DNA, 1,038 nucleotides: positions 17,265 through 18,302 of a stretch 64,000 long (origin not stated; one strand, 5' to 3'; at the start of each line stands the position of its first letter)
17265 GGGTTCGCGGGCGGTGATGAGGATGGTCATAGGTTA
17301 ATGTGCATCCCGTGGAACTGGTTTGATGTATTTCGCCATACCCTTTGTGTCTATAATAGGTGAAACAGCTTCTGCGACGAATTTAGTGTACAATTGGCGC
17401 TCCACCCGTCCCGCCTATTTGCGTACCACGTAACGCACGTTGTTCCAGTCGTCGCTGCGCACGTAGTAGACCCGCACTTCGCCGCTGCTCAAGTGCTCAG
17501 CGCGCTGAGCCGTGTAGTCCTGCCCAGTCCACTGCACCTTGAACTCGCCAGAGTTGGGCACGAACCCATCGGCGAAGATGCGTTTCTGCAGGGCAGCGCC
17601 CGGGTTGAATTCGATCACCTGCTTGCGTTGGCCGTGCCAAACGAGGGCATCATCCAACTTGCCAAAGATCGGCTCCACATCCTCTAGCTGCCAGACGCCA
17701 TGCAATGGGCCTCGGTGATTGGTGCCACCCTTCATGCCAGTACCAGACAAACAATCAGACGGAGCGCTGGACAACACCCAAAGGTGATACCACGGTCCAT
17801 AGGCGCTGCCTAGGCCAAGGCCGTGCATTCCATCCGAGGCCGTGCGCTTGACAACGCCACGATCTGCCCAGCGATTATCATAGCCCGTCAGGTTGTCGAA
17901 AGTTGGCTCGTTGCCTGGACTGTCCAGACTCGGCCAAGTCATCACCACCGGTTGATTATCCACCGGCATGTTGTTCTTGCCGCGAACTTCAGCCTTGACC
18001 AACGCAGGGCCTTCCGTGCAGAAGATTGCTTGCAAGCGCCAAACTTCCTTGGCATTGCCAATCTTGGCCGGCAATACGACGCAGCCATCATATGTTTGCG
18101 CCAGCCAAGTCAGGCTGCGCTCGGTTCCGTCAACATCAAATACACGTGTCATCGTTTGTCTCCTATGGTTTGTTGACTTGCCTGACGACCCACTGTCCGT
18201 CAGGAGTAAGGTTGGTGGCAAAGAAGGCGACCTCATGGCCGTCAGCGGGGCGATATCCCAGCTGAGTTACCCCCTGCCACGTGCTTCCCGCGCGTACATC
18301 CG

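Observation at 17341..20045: Lysis cassette bounded by perfect 54-bp inverted repeats; endolysin has a GH5-like domain plus Amidase_2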

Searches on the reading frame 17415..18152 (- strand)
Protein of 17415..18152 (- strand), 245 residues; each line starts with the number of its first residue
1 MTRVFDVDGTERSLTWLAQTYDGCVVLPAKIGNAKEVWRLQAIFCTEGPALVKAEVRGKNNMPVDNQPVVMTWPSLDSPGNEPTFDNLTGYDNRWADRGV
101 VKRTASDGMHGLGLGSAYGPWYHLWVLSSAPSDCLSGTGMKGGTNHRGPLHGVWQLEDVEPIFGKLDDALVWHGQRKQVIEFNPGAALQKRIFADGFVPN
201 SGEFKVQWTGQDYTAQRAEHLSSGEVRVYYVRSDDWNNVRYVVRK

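Call 11: search_protein_families(library=pfam, proteins=[window:17415-18152:-], max_evalue=0.01)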
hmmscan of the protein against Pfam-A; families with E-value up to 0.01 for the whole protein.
window:17415-18152:- (245 aa): 0 families

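Call 12: search_protein_families(library=phrogs, proteins=[window:17415-18152:-], max_evalue=0.01)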
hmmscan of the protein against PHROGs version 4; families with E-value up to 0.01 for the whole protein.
window:17415-18152:- (245 aa): 0 families

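Call 16: find_encoding_contigs(protein=window:17415-18152:-, flank=10000, max_places=10)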
Protein window:17415-18152:- (245 aa): 2 contigs read that carry it; 2 places shown.
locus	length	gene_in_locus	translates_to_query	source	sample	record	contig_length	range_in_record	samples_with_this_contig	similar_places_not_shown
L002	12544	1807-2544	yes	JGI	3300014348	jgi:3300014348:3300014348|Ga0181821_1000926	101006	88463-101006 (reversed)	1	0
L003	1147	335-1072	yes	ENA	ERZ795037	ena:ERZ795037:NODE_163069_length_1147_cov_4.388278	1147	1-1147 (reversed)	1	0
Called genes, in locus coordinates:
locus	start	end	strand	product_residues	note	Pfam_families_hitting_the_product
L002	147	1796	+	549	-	PF01510:Amidase_2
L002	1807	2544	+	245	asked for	-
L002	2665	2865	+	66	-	-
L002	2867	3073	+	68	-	-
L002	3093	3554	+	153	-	-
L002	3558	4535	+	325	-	PF01073:3Beta_HSD, PF01370:Epimerase, PF02719:Polysacc_synt_2, PF04321:RmlD_sub_bind, PF16363:GDP_Man_Dehyd, PF07993:NAD_binding_4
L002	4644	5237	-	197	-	-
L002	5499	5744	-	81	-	-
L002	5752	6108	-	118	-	-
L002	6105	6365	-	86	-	-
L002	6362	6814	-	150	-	-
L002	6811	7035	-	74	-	-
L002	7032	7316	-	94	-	-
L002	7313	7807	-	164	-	PF20475:DUF6717 (faint)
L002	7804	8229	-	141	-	-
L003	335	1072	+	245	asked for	-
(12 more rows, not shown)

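Call 30: search_protein_families(library=pfam, proteins=[window:17415-18152:-], max_evalue=10)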
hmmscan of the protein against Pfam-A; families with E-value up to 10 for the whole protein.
window:17415-18152:- (245 aa): 0 families

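Call 32: search_solved_structures(query=window:17415-18152:-, max_evalue=1)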
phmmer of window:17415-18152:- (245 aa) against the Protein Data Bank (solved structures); distinct sequences matched with E-value up to 1: 0.

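Call 35: find_homologous_proteins(query=window:17415-18152:-)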
Query window:17415-18152:- (245 aa): 368 proteins with E <= 0.001 among 730 candidates; the best 120 are listed.
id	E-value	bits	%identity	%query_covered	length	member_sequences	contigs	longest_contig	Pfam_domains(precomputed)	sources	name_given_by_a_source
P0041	5.5e-170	582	100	100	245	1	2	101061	-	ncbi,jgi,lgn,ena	-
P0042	6.1e-104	365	66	100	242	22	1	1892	-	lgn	-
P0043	6.8e-99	348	64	99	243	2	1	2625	-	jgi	-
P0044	3.4e-98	346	63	99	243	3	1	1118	-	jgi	jgi:hypothetical protein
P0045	1.8e-97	344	62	100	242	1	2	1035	-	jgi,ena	-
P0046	1.2e-96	341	62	99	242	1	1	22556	-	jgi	jgi:hypothetical protein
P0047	2.3e-96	340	62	100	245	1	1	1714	-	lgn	-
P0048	1.4e-95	338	61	99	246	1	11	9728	-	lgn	-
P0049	1.3e-94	334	62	100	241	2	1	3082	-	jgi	jgi:hypothetical protein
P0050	1.1e-91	325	61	100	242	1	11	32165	-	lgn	-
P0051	3.5e-88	313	60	100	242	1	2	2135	-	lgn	-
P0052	3.7e-88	313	58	99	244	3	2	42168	-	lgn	-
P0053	1.3e-87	312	58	99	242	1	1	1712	-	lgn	-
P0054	3.7e-87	310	58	100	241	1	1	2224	-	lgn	-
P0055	1.6e-86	308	57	100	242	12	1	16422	-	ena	-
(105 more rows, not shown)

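Call 70: predict_structure(alignment_id=A2)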
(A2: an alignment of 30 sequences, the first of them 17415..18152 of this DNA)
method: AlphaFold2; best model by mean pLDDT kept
length: 245 residues; sequences in the alignment: 30
mean_pLDDT: 85.9   pTM: 0.72
mean pLDDT of the five models: 85.9, 84.4, 84.2, 83.3, 82.3
residues with pLDDT >= 90: 119; 70-90: 96; 50-70: 28; < 50: 2
segments of 3 or more residues with pLDDT < 50: none
pLDDT, mean of each block of 10 residues (from residue 1): 94 94 91 93 88 93 95 63 81 87 94 65 90 85 73 94 86 78 68 90 88 92 92 90 87
secondary structure, 60 per line:
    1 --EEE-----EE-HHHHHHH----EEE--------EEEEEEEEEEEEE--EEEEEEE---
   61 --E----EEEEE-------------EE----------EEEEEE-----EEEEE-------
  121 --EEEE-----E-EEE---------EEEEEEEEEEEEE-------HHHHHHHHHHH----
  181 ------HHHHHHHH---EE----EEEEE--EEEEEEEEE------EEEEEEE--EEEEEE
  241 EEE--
elements in order: E3-5 H14-20 E25-27 E36-48 E51-57 E68-72 E98-103 E109-113 E123-126 E134-136 E146-158 H166-176 H187-194 E204-208 E211-219 E226-232 E235-243

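Call 74: fold_search(model_id=the predicted structure, library=pdb)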
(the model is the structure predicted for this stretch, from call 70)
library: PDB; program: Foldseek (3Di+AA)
matches with E <= 10: 634; with E <= 0.001: 0
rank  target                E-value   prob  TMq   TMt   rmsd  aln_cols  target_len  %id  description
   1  9hfj                  2.2e-02  0.99  0.23  0.57   5.4       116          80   15  Crystal structure of the NTE domain of SusCdex (BT3090) dextran transporter (released 2025-11-26)
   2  4ilv_A                3.9e-02  0.41  0.19  0.28  11.0       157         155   15  Structure of the dioxygenase domain of SACTE_2871, a novel dioxygenase carbohydrate-binding protein fusion from the ce (released 2013-05-15)
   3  8qox_B                4.1e-02  0.57  0.26  0.15  15.5       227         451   12  Two-component assembly of SlaA and SlaB S-layer proteins of Sulfolobus acidocaldarius (released 2024-02-21)
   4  3e8v                  4.3e-02  0.98  0.23  0.58   5.3       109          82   17  Crystal structure of a possible transglutaminase-family protein proteolytic fragment from Bacteroides fragilis (released 2008-09-02)
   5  1gnz                  6.8e-02  0.10  0.12  0.13  21.7       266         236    9  LECTIN I-B4 FROM GRIFFONIA SIMPLICIFOLIA (GS I-B4)METAL FREE FORM (released 2001-11-29)
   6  4oq1                  1.0e-01  0.60  0.21  0.16  13.6       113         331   11  Structure of the Streptococcal ancillary pilin (released 2014-04-23)
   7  4ilt_C                1.1e-01  0.63  0.18  0.27  10.6       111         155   14  Structure of the dioxygenase domain of SACTE_2871, a novel dioxygenase carbohydrate-binding protein fusion from the ce (released 2013-05-15)
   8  1dlm_A                1.4e-01  0.38  0.22  0.18  14.0       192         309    7  STRUCTURE OF CATECHOL 1,2-DIOXYGENASE FROM ACINETOBACTER CALCOACETICUS NATIVE DATA (released 2000-05-23)
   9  6fwv_B                1.8e-01  0.21  0.22  0.11  16.0       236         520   10  The Bacillus anthracis TIE protein (released 2018-08-08)
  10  5eyx_B                1.8e-01  0.13  0.13  0.13  19.6       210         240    8  Monoclinic Form of Centrolobium tomentosum seed lectin (CTL) complexed with Man1-3Man-OMe. (released 2016-03-16)
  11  3uk9_E                1.8e-01  0.07  0.13  0.13  21.4       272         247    7  Galactose-specific lectin from Dolichos lablab (released 2012-11-14)
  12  6u3r_MODEL_1_A        1.9e-01  0.25  0.14  0.18  18.5       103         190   14  Solution NMR structure of the DNAJB6b deltaST variant (Aligned on the J domain) (released 2019-10-09)
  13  5eyy_A                2.6e-01  0.09  0.12  0.12  20.4       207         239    8  Tetragonal Form of Centrolobium tomentosum seed lectin (CTL) complexed with Man1-3Man-OMe. (released 2016-03-16)
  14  9c4i_A                2.6e-01  0.06  0.14  0.14  20.5       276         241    9  Centrolobium microchaete seed lectin (CML) complexed with Man1-3Man-OMe (released 2024-06-26)
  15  8ri6_A                2.6e-01  0.04  0.11  0.04  18.0       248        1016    9  Beta-galactosidase (LacZ) purified from E. coli. (released 2025-01-01)
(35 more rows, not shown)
